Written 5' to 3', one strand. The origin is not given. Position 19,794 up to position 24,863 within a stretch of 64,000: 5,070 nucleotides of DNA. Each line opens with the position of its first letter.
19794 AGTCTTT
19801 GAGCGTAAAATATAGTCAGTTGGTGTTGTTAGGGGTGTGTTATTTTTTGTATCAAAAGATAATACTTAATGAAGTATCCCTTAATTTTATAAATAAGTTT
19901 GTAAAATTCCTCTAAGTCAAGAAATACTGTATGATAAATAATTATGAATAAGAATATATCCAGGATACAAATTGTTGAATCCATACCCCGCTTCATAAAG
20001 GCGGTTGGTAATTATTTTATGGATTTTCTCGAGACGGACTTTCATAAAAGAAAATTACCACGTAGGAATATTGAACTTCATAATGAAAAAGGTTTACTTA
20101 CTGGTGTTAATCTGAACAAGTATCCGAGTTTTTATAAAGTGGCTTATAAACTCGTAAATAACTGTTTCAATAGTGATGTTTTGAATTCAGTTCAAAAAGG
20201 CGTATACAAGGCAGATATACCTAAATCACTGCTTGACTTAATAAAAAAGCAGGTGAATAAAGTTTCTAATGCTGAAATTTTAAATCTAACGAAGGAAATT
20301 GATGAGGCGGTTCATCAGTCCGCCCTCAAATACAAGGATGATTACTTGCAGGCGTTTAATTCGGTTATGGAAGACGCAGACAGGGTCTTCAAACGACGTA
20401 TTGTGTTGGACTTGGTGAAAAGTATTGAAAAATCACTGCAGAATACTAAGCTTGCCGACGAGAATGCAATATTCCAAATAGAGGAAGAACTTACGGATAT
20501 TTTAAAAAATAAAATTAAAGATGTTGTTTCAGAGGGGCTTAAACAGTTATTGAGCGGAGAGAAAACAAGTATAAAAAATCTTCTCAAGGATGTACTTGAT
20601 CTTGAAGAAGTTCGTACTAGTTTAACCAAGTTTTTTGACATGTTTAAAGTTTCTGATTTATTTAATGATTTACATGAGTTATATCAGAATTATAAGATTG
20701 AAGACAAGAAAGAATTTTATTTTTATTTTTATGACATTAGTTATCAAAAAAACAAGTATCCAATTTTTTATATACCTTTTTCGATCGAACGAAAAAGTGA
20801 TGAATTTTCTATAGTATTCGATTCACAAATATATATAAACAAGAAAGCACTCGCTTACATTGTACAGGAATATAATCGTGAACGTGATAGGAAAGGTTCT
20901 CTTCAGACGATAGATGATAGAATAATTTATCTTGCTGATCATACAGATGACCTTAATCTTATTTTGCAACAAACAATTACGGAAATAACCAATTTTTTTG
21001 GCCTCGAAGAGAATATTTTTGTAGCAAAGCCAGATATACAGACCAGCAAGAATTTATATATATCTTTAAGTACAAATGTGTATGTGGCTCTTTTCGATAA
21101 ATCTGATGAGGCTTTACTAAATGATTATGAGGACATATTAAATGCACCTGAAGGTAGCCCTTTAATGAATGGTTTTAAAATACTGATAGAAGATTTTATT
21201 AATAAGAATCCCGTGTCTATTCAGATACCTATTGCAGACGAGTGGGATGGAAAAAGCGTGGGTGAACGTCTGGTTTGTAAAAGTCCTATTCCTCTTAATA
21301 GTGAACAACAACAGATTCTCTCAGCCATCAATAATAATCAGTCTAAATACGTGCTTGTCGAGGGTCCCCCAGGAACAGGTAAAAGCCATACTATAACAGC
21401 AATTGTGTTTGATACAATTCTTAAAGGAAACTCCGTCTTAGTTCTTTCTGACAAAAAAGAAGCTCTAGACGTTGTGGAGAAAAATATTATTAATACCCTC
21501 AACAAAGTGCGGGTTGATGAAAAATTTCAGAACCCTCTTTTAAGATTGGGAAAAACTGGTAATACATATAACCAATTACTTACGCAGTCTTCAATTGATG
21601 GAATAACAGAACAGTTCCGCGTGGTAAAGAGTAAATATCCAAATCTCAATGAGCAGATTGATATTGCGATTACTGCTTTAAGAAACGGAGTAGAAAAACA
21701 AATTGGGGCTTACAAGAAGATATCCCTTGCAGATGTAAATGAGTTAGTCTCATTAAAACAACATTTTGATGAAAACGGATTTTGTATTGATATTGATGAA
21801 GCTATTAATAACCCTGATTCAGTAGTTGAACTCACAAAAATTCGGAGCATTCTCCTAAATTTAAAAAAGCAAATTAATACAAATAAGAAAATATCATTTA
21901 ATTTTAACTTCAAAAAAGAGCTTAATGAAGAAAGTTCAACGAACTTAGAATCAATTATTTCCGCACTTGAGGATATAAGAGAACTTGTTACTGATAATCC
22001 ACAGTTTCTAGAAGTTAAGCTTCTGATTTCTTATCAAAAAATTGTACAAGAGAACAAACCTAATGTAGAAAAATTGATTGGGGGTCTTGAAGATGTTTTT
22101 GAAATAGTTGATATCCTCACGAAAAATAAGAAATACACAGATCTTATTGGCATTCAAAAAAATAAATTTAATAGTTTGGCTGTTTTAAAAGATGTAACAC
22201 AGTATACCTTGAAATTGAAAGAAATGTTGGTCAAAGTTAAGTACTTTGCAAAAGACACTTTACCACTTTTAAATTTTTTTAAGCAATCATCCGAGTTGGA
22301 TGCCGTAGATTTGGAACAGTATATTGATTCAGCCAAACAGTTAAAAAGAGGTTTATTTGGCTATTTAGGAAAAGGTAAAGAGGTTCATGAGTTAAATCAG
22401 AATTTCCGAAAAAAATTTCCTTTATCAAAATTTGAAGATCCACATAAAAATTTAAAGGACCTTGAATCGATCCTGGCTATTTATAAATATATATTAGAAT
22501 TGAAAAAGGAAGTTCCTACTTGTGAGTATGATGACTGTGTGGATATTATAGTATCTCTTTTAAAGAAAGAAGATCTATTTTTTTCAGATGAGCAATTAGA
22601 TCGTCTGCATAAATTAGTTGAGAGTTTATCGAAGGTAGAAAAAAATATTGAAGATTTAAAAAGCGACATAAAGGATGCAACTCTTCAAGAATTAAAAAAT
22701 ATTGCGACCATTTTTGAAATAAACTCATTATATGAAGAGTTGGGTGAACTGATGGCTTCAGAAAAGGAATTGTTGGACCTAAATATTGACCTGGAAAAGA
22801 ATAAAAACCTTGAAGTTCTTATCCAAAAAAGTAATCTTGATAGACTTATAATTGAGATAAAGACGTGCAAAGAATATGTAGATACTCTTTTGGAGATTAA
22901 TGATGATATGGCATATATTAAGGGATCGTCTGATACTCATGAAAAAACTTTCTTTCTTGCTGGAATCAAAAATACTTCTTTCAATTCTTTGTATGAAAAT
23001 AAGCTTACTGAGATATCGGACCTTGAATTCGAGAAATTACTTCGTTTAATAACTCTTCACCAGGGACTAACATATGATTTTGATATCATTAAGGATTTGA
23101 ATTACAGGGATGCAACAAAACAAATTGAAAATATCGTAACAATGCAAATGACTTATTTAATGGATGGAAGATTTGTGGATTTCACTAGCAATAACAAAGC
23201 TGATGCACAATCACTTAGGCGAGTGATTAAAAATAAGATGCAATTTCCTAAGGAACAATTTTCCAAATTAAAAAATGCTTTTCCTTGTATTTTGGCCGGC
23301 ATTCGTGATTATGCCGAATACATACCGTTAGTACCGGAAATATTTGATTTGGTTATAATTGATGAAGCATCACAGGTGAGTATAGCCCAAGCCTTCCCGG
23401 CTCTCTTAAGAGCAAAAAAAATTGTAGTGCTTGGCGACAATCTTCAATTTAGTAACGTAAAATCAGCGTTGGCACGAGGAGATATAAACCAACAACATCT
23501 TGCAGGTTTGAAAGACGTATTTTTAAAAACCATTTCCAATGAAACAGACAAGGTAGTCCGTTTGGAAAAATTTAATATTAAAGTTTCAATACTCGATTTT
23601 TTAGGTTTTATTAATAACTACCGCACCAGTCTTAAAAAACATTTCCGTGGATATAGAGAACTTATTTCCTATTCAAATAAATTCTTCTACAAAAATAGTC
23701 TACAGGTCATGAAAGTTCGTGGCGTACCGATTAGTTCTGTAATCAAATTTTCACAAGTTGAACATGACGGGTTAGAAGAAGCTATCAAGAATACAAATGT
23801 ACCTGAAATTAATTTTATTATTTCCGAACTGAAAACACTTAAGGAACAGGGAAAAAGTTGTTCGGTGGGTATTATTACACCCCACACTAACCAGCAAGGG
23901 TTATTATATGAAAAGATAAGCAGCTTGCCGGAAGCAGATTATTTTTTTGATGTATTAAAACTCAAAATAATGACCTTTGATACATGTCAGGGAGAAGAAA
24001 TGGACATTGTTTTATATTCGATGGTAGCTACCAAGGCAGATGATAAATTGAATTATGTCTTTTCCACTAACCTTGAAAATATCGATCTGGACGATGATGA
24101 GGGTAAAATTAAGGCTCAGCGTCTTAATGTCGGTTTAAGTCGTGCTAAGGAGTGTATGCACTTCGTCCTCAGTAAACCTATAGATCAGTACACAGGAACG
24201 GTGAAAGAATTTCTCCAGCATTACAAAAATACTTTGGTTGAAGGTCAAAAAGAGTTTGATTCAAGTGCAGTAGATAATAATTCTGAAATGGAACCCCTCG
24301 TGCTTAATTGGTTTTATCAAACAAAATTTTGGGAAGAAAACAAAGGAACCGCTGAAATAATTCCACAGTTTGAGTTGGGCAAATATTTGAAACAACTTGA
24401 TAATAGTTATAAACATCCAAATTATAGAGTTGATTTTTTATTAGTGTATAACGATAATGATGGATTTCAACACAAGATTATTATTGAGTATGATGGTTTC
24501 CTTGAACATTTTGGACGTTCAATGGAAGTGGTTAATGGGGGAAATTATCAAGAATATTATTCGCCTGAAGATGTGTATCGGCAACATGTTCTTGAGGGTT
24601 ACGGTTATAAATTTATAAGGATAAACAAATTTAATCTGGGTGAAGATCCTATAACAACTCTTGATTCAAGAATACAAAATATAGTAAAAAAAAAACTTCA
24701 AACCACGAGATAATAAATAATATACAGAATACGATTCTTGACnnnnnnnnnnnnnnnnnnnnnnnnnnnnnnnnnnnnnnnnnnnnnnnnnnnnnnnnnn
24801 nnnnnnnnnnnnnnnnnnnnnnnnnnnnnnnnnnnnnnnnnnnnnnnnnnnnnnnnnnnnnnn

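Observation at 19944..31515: Candidate uncharacterised defence or DNA-surveillance locus: two helicase-nuclease fusions bracketing a zinc-ribbon-WYL protein, with a DUF559-like endonuclease, a Zn-finger protein and a Macro domain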

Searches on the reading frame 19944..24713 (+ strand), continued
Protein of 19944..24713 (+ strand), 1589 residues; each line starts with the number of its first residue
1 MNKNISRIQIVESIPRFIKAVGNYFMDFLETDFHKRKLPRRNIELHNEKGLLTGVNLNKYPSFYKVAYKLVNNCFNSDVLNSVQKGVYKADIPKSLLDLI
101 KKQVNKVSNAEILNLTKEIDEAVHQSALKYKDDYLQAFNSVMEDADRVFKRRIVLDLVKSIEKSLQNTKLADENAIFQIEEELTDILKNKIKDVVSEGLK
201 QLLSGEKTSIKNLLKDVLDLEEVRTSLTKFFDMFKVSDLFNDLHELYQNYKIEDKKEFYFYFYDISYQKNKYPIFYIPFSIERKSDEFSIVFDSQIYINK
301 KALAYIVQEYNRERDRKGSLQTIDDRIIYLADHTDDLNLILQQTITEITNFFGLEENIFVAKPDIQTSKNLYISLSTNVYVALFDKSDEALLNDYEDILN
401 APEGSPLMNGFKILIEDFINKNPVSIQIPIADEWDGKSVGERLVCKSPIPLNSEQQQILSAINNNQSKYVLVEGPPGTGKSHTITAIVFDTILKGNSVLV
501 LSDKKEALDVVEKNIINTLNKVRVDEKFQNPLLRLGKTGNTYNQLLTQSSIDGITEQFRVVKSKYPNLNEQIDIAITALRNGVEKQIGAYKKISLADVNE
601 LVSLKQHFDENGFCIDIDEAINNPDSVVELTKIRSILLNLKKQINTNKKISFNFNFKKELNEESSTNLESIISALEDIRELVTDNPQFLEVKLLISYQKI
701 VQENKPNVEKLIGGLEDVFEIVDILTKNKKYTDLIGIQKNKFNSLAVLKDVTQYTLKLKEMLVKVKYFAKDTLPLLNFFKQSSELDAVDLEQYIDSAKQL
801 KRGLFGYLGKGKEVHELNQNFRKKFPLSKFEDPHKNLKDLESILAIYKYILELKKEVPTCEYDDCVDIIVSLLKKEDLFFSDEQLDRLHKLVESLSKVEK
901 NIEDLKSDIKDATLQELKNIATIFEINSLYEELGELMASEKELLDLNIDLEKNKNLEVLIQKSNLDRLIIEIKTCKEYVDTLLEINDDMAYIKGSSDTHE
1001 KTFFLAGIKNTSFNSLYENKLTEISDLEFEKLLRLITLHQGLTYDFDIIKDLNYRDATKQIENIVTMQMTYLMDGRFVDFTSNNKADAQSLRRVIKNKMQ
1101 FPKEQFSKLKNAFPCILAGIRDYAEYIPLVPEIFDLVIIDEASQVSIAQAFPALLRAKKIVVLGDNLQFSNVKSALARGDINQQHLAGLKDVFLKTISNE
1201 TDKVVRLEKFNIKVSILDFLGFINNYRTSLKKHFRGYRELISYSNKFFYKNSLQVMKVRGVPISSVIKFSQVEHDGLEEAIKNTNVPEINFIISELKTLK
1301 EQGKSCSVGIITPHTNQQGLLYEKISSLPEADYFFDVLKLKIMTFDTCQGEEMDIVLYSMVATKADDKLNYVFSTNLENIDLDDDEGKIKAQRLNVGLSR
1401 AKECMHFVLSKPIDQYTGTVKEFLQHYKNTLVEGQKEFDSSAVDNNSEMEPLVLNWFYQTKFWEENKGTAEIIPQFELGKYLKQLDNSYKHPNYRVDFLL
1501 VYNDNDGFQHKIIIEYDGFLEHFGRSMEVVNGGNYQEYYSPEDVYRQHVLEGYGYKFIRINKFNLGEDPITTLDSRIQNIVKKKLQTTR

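Call 98: search_dna_similar(query=window:19944-24713:+, collection=plasmids, mode=protein, max_evalue=1e-10, max_rows=15)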
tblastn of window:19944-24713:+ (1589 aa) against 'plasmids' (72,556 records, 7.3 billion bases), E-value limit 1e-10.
Records with a match: 120; places in all: 120; records where one place covers at least 80% of the query: 0.
Best place of each record, by identity: <60% 120.
By first word of the organism name: Acinetobacter 34; Ralstonia 17; Klebsiella 11; Raoultella 10; Rhizobium 7; Vibrio 5; Variovorax 5; Thioclava 4; Paracoccus 4; Burkholderia 2; and 21 more.
By predicted mobility (MOB-suite, as given by PLSDB): non-mobilizable 58; mobilizable 44; conjugative 18.
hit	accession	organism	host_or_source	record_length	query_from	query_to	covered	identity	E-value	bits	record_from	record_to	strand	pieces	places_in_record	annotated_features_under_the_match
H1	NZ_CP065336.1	Priestia megaterium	maize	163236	231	1577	59%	40.0%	2e-131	673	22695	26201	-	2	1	AAA domain-containing protein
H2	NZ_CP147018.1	Bernardetia sp. Wsw4-3y2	Red alga,Red algae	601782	271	1410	40%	27.3%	4e-16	168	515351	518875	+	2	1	AAA domain-containing protein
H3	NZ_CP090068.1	Acinetobacter sp. SH20PTE14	pig manure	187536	916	1560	41%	26.7%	1e-22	114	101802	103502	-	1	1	AAA domain-containing protein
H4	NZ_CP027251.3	Acinetobacter pittii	Homo sapiens,Pure Culture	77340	916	1560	41%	26.7%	1e-22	114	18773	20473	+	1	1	AAA domain-containing protein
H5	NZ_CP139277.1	Acinetobacter pittii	Homo sapiens,Peritoneal Dialysis Fluid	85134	916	1560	41%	26.7%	1e-22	114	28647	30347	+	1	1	AAA domain-containing protein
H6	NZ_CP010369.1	Acinetobacter nosocomialis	Homo sapiens,excreted bodily substance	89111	916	1560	41%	26.7%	1e-22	114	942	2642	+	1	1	none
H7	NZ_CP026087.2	Acinetobacter pittii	Homo sapiens,Pure Culture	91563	916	1560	41%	26.7%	1e-22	114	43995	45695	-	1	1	AAA domain-containing protein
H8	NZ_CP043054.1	Acinetobacter pittii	Homo sapiens,urine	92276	916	1560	41%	26.7%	1e-22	114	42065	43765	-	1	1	none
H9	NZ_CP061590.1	Acinetobacter seifertii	Homo sapiens,blood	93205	916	1560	41%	26.7%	1e-22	114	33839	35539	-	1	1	none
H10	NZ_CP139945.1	Acinetobacter pittii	Homo sapiens,cell culture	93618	916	1560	41%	26.7%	1e-22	114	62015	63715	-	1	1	AAA domain-containing protein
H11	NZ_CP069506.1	Acinetobacter pittii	-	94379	916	1560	41%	26.7%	1e-22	114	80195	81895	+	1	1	AAA domain-containing protein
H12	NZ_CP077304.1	Acinetobacter pittii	-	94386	916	1560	41%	26.7%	1e-22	114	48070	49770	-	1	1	AAA domain-containing protein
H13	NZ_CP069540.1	Acinetobacter pittii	-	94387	916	1560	41%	26.7%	1e-22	114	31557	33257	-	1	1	AAA domain-containing protein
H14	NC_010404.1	Acinetobacter baumannii AYE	-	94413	916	1560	41%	26.7%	1e-22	114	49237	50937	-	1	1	AAA domain-containing protein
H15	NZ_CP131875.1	Acinetobacter pittii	Homo sapiens,culture,urine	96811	916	1560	41%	26.7%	1e-22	114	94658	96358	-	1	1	none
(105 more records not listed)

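Call 99: search_dna_similar(query=window:19944-24713:+, collection=phages, mode=protein, max_evalue=1e-10, max_rows=15)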
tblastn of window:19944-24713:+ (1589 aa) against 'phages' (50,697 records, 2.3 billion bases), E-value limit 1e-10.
No match.

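Call 100: get_annotated_region(hit=H1, flank=9000)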
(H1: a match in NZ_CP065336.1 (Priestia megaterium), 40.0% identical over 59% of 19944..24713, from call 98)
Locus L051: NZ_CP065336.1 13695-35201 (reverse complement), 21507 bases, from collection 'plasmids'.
description: Priestia megaterium strain Y11 plasmid unnamed1, complete sequence
organism: Priestia megaterium (NCBI taxid 1404)
taxonomy: Bacteria; Bacillota; Bacilli; Bacillales; Bacillaceae; Priestia; Priestia megaterium
host: -; source: maize; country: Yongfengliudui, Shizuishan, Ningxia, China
typing (MOB-suite, as given by PLSDB): mobilizable; replicon rep_cluster_385; relaxase MOBP
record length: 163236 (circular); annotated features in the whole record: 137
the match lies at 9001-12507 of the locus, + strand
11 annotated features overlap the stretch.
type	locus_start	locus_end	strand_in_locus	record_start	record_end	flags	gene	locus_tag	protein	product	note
CDS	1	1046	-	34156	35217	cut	-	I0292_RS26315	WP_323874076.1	matrixin family metalloprotease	GO:0006508 - proteolysis [Evidence IEA]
CDS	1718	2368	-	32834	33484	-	-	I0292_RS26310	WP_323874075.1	hypothetical protein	-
CDS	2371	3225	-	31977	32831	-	-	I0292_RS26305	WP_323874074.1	ABC transporter ATP-binding protein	-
CDS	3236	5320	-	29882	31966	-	-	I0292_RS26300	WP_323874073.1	hypothetical protein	-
CDS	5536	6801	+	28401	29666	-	-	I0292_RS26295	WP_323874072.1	damage repair protein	-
CDS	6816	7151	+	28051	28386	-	-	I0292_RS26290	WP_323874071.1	YolD-like family protein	-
CDS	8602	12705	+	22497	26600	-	-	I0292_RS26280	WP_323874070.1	AAA domain-containing protein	-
CDS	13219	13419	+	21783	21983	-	-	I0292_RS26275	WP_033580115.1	cold-shock protein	-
CDS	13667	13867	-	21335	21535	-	-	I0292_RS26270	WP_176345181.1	cold-inducible protein YdjO-related protein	-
CDS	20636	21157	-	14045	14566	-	-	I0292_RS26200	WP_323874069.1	sigma-70 family RNA polymerase sigma factor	GO:0006352 - DNA-templated transcription initiation [Evidence IEA]; GO:0006355 - regulation of DNA-templated ...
CDS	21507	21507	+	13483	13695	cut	-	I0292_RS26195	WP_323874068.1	hypothetical protein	-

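Call 101: find_encoding_contigs(protein=P0142, flank=9000, max_places=3)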
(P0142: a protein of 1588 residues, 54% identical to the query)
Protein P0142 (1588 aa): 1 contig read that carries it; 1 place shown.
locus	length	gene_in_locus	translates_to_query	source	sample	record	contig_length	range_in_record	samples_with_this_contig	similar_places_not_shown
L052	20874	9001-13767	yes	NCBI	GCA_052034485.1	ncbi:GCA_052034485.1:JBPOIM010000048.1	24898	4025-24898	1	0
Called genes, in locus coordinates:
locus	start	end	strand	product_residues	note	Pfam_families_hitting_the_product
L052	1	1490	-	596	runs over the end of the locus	PF00239:Resolvase, PF07508:Recombinase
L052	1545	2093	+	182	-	PF00300:His_Phos_1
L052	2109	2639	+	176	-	PF01725:Ham1p_like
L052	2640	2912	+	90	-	PF12961:DUF3850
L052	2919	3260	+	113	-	-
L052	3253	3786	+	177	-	-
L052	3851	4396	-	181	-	PF07553:Lipoprotein_Ltp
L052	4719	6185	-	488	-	PF17289:Terminase_6C (faint)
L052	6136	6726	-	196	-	-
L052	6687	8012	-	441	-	PF02195:ParB_N, PF01555:N6_N4_Mtase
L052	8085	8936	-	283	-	-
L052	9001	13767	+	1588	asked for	PF13245:AAA_19 (faint), PF13086:AAA_11, PF13604:AAA_30 (faint), PF13086:AAA_11 (weak), PF13087:AAA_12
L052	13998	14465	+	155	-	PF13280:WYL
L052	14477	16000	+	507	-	PF11074:DUF2779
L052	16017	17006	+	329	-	PF12773:DZR (faint)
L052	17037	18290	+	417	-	PF13020:NOV_C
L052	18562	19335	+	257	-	-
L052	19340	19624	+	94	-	-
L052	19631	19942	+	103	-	-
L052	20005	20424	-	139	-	-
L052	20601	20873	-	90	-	?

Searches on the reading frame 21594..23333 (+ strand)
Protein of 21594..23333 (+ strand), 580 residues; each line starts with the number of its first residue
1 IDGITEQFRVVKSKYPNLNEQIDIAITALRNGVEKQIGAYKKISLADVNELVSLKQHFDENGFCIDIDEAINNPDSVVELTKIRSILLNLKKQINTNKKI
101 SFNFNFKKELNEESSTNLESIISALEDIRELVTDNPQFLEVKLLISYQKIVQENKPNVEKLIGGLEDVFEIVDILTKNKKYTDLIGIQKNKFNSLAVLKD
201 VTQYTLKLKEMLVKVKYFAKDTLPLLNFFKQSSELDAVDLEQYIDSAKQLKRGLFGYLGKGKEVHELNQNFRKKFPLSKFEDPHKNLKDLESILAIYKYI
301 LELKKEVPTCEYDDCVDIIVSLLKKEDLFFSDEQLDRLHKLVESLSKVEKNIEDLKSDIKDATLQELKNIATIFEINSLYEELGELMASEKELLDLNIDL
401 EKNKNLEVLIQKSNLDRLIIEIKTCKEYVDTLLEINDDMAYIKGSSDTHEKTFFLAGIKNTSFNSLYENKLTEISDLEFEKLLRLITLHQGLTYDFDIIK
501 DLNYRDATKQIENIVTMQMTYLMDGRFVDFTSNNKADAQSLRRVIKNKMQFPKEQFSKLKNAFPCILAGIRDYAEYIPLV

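Call 26: search_protein_families(library=pfam, proteins=[window:21594-23333:+], max_evalue=5)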
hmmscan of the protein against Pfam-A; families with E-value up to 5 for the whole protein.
window:21594-23333:+ (580 aa): 2 families
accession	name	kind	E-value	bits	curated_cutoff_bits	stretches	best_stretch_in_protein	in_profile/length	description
PF17819.6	Tex55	-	0.026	15.2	26.6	1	254-301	77-127/146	Testis-specific expressed protein 55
PF07962.17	Swi3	-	1.6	9.1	25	1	272-326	17-69/83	Replication Fork Protection Component Swi3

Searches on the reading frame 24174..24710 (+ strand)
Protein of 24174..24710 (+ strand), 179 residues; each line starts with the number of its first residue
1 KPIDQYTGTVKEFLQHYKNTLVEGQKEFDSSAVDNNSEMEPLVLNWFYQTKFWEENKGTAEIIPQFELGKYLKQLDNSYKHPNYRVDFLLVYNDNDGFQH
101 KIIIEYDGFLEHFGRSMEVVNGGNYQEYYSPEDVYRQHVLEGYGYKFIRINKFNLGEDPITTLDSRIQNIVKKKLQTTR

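Call 26: search_protein_families(library=pfam, proteins=[window:24174-24710:+], max_evalue=5)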
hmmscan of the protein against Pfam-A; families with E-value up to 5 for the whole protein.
window:24174-24710:+ (179 aa): 4 families
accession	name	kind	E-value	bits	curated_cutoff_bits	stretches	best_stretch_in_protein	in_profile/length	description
PF18741.7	MTES_1575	-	0.00019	21.9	38.2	1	128-164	54-90/96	REase_MTES_1575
PF22734.1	NNH2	-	0.013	15.6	27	1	55-81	147-173/181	NACHT N-terminal Helical domain 2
PF23847.1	DUF7211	-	0.027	14.3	27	0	9-17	3-11/25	Family of unknown function (DUF7211)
PF04480.18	DUF559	-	0.035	14.4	20.6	1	122-164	61-102/109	Protein of unknown function (DUF559)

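Call 27: search_solved_structures(query=window:24174-24710:+, max_evalue=10, show_alignments=2)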
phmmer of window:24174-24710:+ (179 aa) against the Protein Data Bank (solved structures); distinct sequences matched with E-value up to 10: 2.
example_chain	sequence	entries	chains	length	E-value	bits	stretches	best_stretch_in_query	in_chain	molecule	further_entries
3jck_I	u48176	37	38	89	0.79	12.8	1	18-81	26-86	26S proteasome complex subunit SEM1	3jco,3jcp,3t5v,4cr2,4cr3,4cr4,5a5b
9cgc_Y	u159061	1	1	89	0.81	12.7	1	17-67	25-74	26S proteasome complex subunit SEM1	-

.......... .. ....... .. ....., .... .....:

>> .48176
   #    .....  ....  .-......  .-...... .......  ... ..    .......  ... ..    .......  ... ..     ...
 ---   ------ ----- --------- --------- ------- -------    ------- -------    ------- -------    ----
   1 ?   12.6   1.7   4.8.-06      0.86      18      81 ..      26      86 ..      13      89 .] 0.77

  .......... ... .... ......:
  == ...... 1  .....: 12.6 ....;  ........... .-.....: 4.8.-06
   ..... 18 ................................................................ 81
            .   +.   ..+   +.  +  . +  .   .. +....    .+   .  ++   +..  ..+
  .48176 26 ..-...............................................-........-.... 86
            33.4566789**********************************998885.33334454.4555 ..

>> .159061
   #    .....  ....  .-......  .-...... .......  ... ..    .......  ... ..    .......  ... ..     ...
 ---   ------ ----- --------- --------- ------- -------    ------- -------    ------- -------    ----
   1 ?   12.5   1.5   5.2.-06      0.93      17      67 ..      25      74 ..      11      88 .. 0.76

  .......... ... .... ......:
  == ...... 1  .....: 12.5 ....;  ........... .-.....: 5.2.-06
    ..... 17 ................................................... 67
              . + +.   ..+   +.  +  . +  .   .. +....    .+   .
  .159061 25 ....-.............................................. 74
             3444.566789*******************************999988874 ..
